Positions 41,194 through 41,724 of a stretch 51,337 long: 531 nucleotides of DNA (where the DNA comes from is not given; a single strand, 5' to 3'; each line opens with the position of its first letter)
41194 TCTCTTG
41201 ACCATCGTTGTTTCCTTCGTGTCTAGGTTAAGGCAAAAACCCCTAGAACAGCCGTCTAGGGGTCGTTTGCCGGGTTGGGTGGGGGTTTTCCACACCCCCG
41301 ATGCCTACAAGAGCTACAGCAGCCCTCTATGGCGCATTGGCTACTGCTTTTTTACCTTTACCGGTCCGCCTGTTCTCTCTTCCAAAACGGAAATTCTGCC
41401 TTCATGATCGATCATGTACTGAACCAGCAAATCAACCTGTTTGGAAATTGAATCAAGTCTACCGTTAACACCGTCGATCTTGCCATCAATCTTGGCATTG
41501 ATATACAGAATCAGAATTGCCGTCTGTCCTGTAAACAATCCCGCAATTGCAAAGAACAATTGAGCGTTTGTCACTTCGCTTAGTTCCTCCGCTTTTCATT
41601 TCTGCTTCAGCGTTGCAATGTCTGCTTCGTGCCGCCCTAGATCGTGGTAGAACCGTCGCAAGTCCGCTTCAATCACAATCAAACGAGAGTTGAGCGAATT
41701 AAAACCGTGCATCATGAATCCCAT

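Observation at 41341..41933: Five-member family of tiny N-terminal-TM + coiled-coil proteins, three in tandem beside the integrase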

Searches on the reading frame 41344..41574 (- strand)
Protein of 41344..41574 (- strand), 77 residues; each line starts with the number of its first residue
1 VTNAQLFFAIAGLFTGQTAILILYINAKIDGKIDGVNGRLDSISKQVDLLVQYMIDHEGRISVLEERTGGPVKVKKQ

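Call 6: search_protein_families(library=pfam, max_evalue=1, proteins=[window:41344-41574:-])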
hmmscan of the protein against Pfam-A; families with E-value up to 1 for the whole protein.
seq(77 aa): 1 family
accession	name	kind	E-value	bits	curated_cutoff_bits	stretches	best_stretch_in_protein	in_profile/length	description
PF17072.10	Spike_torovirin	-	0.18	10.2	35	1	24-54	916-946/1272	Torovirinae spike glycoprotein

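Call 7: search_protein_families(library=phrogs, max_evalue=1, proteins=[window:41344-41574:-])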
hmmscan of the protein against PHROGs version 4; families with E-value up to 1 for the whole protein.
seq(77 aa): 3 families
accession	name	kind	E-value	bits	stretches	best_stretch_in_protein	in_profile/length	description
phrog_5225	-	unknown function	0.00042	21.6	1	27-66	24-64/92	-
phrog_6701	-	unknown function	0.16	12.7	1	24-60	64-100/169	-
phrog_5553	-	unknown function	0.26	12.5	1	27-65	31-69/114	-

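Call 13: search_protein_families(library=ncbifam, max_evalue=1, proteins=[window:41344-41574:-])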
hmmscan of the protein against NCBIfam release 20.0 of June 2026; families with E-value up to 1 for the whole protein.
seq(77 aa): 0 families

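Call 27: find_homologous_proteins(query=window:41344-41574:-, max_evalue=1)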
Query seq(77 aa) (77 aa): 17 proteins with E <= 1 among 17 candidates.
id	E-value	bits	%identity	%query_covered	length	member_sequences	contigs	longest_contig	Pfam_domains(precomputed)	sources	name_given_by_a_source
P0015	1.3e-41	157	100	100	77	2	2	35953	-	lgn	-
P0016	2.1e-29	118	80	99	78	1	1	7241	-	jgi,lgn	jgi:hypothetical protein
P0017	3.3e-19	86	52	87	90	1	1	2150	-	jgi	jgi:hypothetical protein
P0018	1.6e-18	84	70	90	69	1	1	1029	-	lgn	-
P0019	6.0e-18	82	71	90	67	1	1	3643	-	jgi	jgi:hypothetical protein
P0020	2.8e-17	80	63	99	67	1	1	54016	-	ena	-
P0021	2.2e-15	74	66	88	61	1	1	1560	-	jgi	jgi:hypothetical protein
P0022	2.7e-14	70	60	91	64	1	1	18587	-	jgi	jgi:hypothetical protein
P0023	4.3e-13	67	59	91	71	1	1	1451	-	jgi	jgi:hypothetical protein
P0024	2.3e-12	64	57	91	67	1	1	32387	-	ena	-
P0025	9.1e-12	62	58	87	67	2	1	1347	-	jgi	jgi:hypothetical protein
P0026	8.0e-10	56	51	94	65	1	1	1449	-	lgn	-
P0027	2.3e-9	55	50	94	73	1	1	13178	-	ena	-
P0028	1.3e-8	52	54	91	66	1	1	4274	-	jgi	jgi:hypothetical protein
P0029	1.4e-8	52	49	87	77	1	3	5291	-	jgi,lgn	jgi:hypothetical protein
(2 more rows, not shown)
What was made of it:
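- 41341..41574 (-): Member A, 77 aa, GTG start. Layout: uncharged N-terminus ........, membrane helix, five uninterrupted heptads (I29 to L64), then tip motif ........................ 17 homologues, E down to 2e-29 (call 27).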

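Call 29: find_encoding_contigs(protein=P0020, flank=10000, max_places=2)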
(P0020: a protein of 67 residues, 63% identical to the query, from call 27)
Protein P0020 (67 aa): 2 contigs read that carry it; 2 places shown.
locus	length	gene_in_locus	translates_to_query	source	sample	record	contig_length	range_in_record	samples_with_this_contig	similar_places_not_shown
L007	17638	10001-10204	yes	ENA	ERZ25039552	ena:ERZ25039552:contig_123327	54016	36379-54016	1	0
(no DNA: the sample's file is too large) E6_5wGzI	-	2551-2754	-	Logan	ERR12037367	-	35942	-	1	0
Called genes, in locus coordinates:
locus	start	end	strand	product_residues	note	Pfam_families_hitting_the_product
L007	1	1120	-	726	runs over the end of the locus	-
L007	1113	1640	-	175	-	PF07799:DUF1643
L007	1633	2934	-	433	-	-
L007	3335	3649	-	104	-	-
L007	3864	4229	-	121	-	-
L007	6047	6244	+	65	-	-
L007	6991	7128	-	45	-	-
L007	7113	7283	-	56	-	-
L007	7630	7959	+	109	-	-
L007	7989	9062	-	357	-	PF07120:DUF1376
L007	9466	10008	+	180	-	PF05866:RusA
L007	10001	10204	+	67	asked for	-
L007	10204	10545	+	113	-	-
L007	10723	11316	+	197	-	-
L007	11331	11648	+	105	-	-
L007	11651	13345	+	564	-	-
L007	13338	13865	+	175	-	PF07799:DUF1643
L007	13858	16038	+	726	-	-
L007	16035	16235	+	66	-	-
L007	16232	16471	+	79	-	-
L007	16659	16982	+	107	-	-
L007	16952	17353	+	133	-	-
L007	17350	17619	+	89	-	-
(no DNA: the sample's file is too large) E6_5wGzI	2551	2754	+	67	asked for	-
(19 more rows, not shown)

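Call 30: find_encoding_contigs(protein=P0024, flank=10000, max_places=2)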
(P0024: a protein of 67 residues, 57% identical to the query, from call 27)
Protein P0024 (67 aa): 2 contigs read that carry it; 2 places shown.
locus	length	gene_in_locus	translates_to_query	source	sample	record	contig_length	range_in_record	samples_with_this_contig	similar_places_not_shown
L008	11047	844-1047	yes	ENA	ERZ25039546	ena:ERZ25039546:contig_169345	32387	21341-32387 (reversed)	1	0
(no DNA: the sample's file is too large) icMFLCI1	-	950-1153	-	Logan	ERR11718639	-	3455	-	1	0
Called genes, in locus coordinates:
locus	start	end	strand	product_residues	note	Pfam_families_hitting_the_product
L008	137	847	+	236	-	PF01656:CbiA, PF09140:MipZ, PF10609:ParA (weak), PF13614:AAA_31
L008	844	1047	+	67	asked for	-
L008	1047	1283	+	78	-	-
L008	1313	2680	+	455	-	PF13175:AAA_15 (faint), PF13476:AAA_23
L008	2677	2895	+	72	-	-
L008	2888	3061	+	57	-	-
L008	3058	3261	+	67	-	-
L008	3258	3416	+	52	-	-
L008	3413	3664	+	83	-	-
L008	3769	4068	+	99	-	-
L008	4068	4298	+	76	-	-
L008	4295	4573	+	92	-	-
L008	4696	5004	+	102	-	-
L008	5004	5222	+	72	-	-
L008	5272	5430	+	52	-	-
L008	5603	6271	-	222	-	-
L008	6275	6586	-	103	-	-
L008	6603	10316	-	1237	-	-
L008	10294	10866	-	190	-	-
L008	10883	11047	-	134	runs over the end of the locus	-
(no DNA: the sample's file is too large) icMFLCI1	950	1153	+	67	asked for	-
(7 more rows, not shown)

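Call 34: find_related_loci(query=A3, collection=viral_contigs, flank=6000)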
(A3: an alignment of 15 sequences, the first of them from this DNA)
Query A3 (77 aa) in viral_contigs; peptide patterns used: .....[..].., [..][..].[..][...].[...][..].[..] (x = any residue, [..] = any of these).
194 stretches matched a pattern; 4 encode a relative of the query (tblastn E <= 1e-3); 4 distinct loci.
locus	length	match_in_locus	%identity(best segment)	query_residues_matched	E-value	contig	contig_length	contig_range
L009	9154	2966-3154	60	1-70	5e-23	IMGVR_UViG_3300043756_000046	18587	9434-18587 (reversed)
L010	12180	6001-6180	56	7-73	4e-20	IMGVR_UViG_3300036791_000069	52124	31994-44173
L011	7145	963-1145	47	1-68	2e-14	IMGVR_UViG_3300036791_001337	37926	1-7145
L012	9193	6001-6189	43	1-70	5e-12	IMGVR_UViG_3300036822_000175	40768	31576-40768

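Call 37: find_related_loci(query=A3, collection=genome_contigs, flank=8000)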
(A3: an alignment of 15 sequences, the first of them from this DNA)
Query A3 (77 aa) in genome_contigs; peptide patterns used: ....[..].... (x = any residue, [..] = any of these).
7 stretches matched a pattern; 1 encode a relative of the query (tblastn E <= 1e-3); 1 distinct loci.
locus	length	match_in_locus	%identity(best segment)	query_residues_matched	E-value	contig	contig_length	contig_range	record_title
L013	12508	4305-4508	47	1-75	1e-17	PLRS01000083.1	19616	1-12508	MAG: Bryobacterales bacterium isolate bog_375 73.20120700_S1D.97_contig_10531, whole genome shotgun sequence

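Call 54: search_protein_representatives(alignment_id=A4)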
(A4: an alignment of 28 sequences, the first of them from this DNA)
Query: 28 sequences, 71 profile positions. Proteins with E-value up to 0.001 (for the whole library): 123; up to 1e-10: 30; up to 1e-30: 0. The best 123 are listed.
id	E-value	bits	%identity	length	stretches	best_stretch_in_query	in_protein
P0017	2.0e-25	104.7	-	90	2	30-69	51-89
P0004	2.2e-21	91.8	-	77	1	2-68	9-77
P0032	1.0e-19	86.4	-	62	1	2-69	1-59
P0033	2.4e-19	85.2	-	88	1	2-70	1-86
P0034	8.9e-19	83.4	-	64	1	2-69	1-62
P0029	9.4e-19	83.3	-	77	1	2-68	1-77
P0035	1.2e-18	83.0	-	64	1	2-69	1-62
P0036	4.5e-18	81.2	-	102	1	2-69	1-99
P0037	2.6e-17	78.7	-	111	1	2-69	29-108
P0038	2.9e-16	75.4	-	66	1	2-68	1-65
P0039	2.3e-15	72.5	-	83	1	2-68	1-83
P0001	3.9e-15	71.8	-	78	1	12-68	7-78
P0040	3.2e-14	68.8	-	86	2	2-50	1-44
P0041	3.5e-14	68.7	-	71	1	2-69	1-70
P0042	2.1e-13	66.2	-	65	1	2-65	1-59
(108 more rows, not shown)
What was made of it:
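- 123 clusters in an exhaustive HMMER scan, nearly all 55-110 aa and aligned from residue 1 (call 54).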

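Call 57: predict_structure(alignment_id=A3)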
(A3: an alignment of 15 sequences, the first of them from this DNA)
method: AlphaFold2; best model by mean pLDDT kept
length: 77 residues; sequences in the alignment: 15
mean_pLDDT: 60.5   pTM: 0.29
mean pLDDT of the five models: 60.5, 57.2, 57.2, 56.8, 52.6
residues with pLDDT >= 90: 0; 70-90: 6; 50-70: 66; < 50: 5
segments of 3 or more residues with pLDDT < 50: none
pLDDT, mean of each block of 10 residues (from residue 1): 61 63 60 51 64 68 63 52
secondary structure, 60 per line:
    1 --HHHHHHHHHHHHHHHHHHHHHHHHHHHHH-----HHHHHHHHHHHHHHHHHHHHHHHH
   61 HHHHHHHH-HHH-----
elements in order: H3-31 H37-68

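Call 58: search_protein_families(library=pfam, alignment_id=A5, max_evalue=0.01)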
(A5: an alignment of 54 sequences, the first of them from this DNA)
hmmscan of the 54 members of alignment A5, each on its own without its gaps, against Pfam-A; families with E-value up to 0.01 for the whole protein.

A. member 1, seq(77 aa): 0 families

B. families by the number of members that match (of 54 scanned): 25 families
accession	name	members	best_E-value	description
PF04513.17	Baculo_PEP_C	3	0.00057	Baculovirus polyhedron envelope protein, PEP, C terminus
PF23991.1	DUF7310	2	7.3e-08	Coiled-coil region of unknown function (DUF7310)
PF10046.14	BLOC1_2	2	0.0017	Biogenesis of lysosome-related organelles complex-1 subunit 2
PF05531.17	NPV_P10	2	0.0018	Nucleopolyhedrovirus P10 protein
PF10779.14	XhlA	1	2.3e-05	Haemolysin XhlA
PF07195.17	FliD_C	1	2.3e-05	Flagellar hook-associated protein 2 C-terminus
PF18654.6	LegC3_N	1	8.6e-05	LegC3 N-terminal coiled-coil domain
PF06667.17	PspB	1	0.00021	Phage shock protein B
PF16326.10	ABC_tran_CTD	1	0.00021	ABC transporter C-terminal domain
PF03670.18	UPF0184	1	0.00056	Uncharacterised protein family (UPF0184)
PF01920.25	Prefoldin_2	1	0.00061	Prefoldin subunit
PF06825.17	HSBP1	1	0.00068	Heat shock factor binding protein 1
PF04163.17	Tht1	1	0.00093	Tht1-like nuclear fusion protein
PF16526.10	CLZ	1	0.0011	C-terminal leucine zipper domain of cyclic nucleotide-gated channels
PF14965.11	BRI3BP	1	0.0016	Negative regulator of p53/TP53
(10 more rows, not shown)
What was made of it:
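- On Holin_BhlA / UviB / TpeE (PF10960): 0 of 54 relatives hit at E<=0.01 (call 58).
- On XhlA (PF10779): 1 of 54 relatives hits at 2.3e-5 (call 58).
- Closest known: XhlA. Same: Small membrane-associated protein with repeats of the type (R/K)-h-D-x-h-E. One relative hits the model at 2.3e-5 (call 58).
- One of 54 relatives hits XhlA at 2.3e-5 (call 58).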

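Call 59: search_solved_structures(query=A5, max_evalue=1)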
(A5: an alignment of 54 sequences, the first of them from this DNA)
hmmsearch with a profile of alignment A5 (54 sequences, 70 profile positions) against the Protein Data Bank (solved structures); distinct sequences matched with E-value up to 1: 13.
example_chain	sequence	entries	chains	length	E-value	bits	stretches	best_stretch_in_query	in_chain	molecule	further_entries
1hy5_A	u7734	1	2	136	0.021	18.3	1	10-57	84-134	YERSINIA PESTIS VIRULENCE PROTEIN YOPE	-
7o97_A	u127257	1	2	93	0.069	16.7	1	30-62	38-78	hypothetical protein UY81_C0065G0003 from Candidatus Giovannonibacteria bacterium converte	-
7sty_A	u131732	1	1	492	0.12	15.9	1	35-66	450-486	Coronin-1C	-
2bzb_A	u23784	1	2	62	0.13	15.8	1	29-67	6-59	CONSERVED DOMAIN PROTEIN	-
8snb_8J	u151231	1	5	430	0.18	15.3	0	28-67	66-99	Tektin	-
22az_D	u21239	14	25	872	0.32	14.5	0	26-61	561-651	Potassium voltage-gated channel subfamily KQT member 3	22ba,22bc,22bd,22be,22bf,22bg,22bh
4g1a_A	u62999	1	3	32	0.33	14.5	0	39-66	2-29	AQ-C16C19 peptide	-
24vl_A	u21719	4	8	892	0.34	14.4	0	26-61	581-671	Potassium voltage-gated channel subfamily KQT member 3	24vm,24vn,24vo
4s1x_A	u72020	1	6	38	0.6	13.7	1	39-68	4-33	Truncated hemagglutinin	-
2o7h_A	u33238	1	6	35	0.64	13.6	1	38-65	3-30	General control protein GCN4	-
5hzp_C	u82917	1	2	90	0.64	13.6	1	29-69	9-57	M protein, serotype 49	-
2gus_A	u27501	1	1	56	0.69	13.5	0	30-52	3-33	Major outer membrane lipoprotein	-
4oxm_A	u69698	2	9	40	0.76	13.3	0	39-68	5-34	HA2-Del | Hemagglutinin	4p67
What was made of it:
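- On phi29 p16.7-type replication organiser: The profile search of PDB sequences returned only weak coiled-coil noise (call 59).
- The profile search of PDB sequences did not retrieve p16.7 entries (call 59).
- Tried and rejected: A profile search against PDB sequences gave only weak coiled-coil matches (call 59).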

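Call 60: find_related_loci(query=A3, collection=metagenome_contigs, flank=6000)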
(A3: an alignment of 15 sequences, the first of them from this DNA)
Query A3 (77 aa) in metagenome_contigs; peptide patterns used: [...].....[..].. (x = any residue, [..] = any of these).
150 stretches matched a pattern; 10 encode a relative of the query (tblastn E <= 1e-3); 10 distinct loci.
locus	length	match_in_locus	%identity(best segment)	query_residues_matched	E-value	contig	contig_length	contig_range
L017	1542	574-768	51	1-68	3e-19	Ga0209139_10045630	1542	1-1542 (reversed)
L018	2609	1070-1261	47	1-75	5e-18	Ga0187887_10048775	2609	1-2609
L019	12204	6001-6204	47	1-75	3e-17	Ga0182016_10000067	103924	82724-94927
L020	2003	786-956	46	1-68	6e-16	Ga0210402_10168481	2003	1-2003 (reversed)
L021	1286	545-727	47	1-68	3e-15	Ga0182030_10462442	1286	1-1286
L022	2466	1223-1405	46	1-68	7e-14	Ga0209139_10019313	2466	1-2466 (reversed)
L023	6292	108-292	59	1-70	4e-13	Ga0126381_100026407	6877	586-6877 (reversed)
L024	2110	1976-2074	61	36-68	1e-11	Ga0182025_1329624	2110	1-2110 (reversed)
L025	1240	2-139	46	12-68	8e-11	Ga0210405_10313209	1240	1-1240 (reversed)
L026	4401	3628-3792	44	1-62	3e-9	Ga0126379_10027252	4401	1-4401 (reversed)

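Call 64: find_homologous_proteins(query=A5, max_evalue=0.001)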
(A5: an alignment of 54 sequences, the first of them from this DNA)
Query A5 (54 sequences) (77 aa, profile of the alignment): 122 proteins with E <= 0.001 among 3822 candidates; the best 120 are listed.
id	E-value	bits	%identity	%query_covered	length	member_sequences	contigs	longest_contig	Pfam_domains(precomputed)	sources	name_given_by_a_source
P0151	4.3e-25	106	55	91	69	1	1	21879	-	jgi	jgi:hypothetical protein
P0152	8.7e-24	101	54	91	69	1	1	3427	-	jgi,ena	jgi:hypothetical protein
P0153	8.8e-24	101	53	88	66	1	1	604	-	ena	-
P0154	1.2e-23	101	53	88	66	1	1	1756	-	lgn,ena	-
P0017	2.6e-23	100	52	87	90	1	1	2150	-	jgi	jgi:hypothetical protein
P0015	3.4e-23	99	100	100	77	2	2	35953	-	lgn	-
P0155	5.5e-23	99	53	88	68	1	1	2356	-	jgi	jgi:hypothetical protein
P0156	7.7e-23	98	48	90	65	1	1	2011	-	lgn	-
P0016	8.6e-23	98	80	99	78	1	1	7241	-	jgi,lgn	jgi:hypothetical protein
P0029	1.4e-22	98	49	87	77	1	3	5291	-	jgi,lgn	jgi:hypothetical protein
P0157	1.4e-22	97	51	88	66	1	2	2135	-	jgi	-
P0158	1.8e-22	97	56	88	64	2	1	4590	-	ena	-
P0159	1.9e-22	97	53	88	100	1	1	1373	-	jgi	jgi:hypothetical protein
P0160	2.4e-22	97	44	88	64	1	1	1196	-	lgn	-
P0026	2.7e-22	97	51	94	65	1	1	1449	-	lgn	-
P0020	6.5e-20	89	63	99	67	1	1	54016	-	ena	-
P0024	2.1e-17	81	57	91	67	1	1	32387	-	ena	-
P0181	2.1e-9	55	-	-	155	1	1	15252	-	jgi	jgi:N-acetylmuramoyl-L-alanine amidase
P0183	5.1e-9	54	-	-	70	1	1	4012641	-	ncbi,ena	-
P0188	1.3e-8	53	-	-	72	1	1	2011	-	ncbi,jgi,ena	jgi:hypothetical protein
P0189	2.1e-8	52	-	-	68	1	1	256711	-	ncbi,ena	-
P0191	3.1e-8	51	-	-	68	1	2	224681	-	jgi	jgi:hypothetical protein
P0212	1.1e-6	47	27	73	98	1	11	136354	-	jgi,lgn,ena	jgi:hypothetical protein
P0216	1.8e-6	46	80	13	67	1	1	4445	-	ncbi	-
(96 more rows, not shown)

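Call 66: list_cluster_members(proteins=[P0183, P0189, P0188, P0216, P0181])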
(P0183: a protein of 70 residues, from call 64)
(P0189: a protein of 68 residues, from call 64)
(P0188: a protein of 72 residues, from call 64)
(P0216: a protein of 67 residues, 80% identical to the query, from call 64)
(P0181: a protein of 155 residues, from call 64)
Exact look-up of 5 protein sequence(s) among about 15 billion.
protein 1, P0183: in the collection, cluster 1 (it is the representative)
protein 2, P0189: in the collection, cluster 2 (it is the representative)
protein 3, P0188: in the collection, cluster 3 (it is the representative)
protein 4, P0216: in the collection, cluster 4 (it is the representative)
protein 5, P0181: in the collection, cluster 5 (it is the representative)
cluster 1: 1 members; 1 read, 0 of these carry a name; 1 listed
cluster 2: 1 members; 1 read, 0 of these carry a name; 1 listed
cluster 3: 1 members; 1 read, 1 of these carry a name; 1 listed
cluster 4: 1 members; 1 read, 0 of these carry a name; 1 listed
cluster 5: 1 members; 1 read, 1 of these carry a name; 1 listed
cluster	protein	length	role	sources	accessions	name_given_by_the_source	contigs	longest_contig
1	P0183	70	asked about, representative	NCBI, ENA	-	-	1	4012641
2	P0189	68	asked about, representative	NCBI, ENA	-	-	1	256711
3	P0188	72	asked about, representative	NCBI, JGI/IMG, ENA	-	hypothetical protein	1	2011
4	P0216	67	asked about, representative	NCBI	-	-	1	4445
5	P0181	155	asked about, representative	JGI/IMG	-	N-acetylmuramoyl-L-alanine amidase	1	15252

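Call 67: find_encoding_contigs(protein=P0183, flank=10000, max_places=2)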
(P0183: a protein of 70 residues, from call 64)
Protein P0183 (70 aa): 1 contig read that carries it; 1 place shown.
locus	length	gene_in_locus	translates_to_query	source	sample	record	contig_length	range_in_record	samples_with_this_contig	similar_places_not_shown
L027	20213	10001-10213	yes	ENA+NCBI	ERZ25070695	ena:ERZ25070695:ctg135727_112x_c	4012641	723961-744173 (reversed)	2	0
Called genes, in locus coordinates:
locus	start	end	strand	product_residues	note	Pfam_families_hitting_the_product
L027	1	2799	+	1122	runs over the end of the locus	PF13620:CarboxypepD_reg, PF13715:CarbopepD_reg_2 (weak), PF25183:OMP_b-brl_4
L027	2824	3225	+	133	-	PF00903:Glyoxalase, PF06983:3-dmu-9_3-mt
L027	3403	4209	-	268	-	PF00005:ABC_tran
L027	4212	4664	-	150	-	PF01850:PIN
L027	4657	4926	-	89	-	-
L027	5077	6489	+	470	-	PF21686:LigD_Prim-Pol, PF01896:DNA_primase_S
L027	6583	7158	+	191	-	-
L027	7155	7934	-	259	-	PF02405:MlaE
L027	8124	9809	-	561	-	PF00450:Peptidase_S10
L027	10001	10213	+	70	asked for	-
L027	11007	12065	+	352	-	PF08240:ADH_N, PF16912:Glu_dehyd_C (weak), PF00107:ADH_zinc_N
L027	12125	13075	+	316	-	PF00494:SQS_PSY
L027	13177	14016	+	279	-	PF00494:SQS_PSY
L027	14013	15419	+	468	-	PF00070:Pyr_redox (weak), PF01266:DAO (weak), PF01494:FAD_binding_3 (weak), PF01593:Amino_oxidase, PF01946:Thi4 (faint), PF07992:Pyr_redox_2 (weak), PF12831:FAD_oxidored, PF13450:NAD_binding_8, +2 more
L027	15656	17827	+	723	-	PF08811:DUF1800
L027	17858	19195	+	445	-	PF07394:DUF1501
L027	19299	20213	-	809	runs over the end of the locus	PF02190:LON_substr_bdg, PF07728:AAA_5, PF00004:AAA, PF22667:Lon_lid, PF05362:Lon_C, PF13541:ChlI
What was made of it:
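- L027, on a 4.0-Mb contig (call 67).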

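Call 68: find_encoding_contigs(protein=P0189, flank=10000, max_places=2)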
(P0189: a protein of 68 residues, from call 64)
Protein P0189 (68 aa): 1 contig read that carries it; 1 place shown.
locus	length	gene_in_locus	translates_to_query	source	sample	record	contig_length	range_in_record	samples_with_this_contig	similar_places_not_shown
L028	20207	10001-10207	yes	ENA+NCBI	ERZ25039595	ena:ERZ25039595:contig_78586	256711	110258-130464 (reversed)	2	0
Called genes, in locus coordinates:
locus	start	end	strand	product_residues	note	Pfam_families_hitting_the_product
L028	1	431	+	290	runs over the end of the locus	PF01841:Transglut_core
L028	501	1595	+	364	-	PF02805:Ada_Zn_binding, PF00165:HTH_AraC (faint), PF12833:HTH_18, PF01035:DNA_binding_1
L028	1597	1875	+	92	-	-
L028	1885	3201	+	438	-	PF07690:MFS_1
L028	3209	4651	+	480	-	PF05221:AdoHcyase, PF00670:AdoHcyase_NAD, PF02826:2-Hacid_dh_C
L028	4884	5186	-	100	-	PF14384:BrnA_antitoxin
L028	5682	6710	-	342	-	PF08100:Dimerisation, PF00891:Methyltransf_2, PF08242:Methyltransf_12 (weak)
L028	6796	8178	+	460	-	PF01546:Peptidase_M20, PF07687:M20_dimer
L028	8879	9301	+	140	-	PF01266:DAO, PF01593:Amino_oxidase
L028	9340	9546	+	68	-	-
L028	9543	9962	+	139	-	-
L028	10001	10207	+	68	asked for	-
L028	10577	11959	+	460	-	PF00171:Aldedh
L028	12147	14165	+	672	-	PF00070:Pyr_redox (faint), PF00890:FAD_binding_2 (weak), PF01266:DAO, PF01593:Amino_oxidase, PF07992:Pyr_redox_2 (faint), PF12831:FAD_oxidored (weak), PF13450:NAD_binding_8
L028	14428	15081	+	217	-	PF13506:Glyco_transf_21 (weak), PF13641:Glyco_tranf_2_3, PF00535:Glycos_transf_2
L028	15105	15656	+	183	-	-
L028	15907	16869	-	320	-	PF06516:NUP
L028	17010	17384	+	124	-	-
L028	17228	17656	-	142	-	PF13353:Fer4_12, PF04055:Radical_SAM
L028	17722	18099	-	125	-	PF01242:PTPS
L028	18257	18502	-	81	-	-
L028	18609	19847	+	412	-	PF01804:Penicil_amidase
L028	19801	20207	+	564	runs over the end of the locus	PF01804:Penicil_amidase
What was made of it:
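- L028 (call 68).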

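Call 72: search_protein_families(library=pfam, max_evalue=0.01, proteins=[L007:10204-10545:+, L007:10723-11316:+, L007:11651-13345:+, L007:13858-16038:+, L008:1047-1283:+, L010:6273-7043:+, L010:7227-7808:+, L009:3929-4693:-])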
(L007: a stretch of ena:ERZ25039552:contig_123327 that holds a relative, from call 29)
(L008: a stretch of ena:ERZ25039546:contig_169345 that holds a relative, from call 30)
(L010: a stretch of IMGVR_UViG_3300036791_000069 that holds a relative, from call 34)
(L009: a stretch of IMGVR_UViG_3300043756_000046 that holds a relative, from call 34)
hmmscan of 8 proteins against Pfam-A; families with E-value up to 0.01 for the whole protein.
L007:10204-10545:+ (113 aa): 1 family
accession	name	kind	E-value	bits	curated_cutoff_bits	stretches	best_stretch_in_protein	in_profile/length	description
PF09889.16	DUF2116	-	0.0025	18.2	26.8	1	17-53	5-36/59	Probable treble clef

L007:10723-11316:+ (197 aa): 0 families

L007:11651-13345:+ (564 aa): 0 families

L007:13858-16038:+ (726 aa): 0 families

L008:1047-1283:+ (78 aa): 0 families

L010:6273-7043:+ (256 aa): 0 families

L010:7227-7808:+ (193 aa): 0 families

L009:3929-4693:- (254 aa): 1 family
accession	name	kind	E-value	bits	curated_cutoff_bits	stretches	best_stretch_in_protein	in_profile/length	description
PF13392.12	HNH_3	-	3.4e-05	23.8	24.8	1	89-119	15-45/46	HNH endonuclease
